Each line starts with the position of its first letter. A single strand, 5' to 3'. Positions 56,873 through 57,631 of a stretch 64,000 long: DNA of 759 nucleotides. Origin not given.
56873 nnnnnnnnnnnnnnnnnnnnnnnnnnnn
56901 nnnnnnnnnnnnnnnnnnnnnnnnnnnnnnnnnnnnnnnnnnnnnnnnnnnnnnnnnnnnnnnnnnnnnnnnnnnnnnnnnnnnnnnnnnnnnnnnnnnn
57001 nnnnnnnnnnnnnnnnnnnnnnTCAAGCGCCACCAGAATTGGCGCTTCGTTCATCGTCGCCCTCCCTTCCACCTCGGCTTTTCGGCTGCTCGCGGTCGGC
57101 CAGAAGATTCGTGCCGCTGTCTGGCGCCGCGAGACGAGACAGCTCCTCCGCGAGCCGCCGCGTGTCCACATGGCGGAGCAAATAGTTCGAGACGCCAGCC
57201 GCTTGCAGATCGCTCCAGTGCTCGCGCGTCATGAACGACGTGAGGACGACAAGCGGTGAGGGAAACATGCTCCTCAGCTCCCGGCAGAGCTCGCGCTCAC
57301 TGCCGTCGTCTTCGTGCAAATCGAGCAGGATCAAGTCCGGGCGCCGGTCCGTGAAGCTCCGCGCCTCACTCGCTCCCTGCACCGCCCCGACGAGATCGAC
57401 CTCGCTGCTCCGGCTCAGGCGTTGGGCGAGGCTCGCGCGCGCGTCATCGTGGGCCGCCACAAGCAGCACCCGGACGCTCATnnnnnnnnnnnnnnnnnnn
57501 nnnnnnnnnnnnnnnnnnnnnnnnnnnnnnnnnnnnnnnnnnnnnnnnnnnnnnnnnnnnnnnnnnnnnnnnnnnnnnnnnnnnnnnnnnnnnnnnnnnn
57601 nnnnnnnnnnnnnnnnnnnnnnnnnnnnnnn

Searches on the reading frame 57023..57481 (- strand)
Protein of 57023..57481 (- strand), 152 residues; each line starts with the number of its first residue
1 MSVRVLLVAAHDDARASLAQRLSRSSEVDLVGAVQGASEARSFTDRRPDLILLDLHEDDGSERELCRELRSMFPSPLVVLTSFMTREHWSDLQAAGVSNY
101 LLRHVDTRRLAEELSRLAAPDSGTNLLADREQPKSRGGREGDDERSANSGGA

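Call 33: search_protein_families(library=pfam, proteins=[window:57023-57481:-])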
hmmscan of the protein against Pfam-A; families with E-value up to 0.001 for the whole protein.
window:57023-57481:- (152 aa): 1 family
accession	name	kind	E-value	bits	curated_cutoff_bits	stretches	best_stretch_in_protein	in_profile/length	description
PF00072.30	Response_reg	-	7.5e-07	29.7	30.2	1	5-114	1-110/111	Response regulator receiver domain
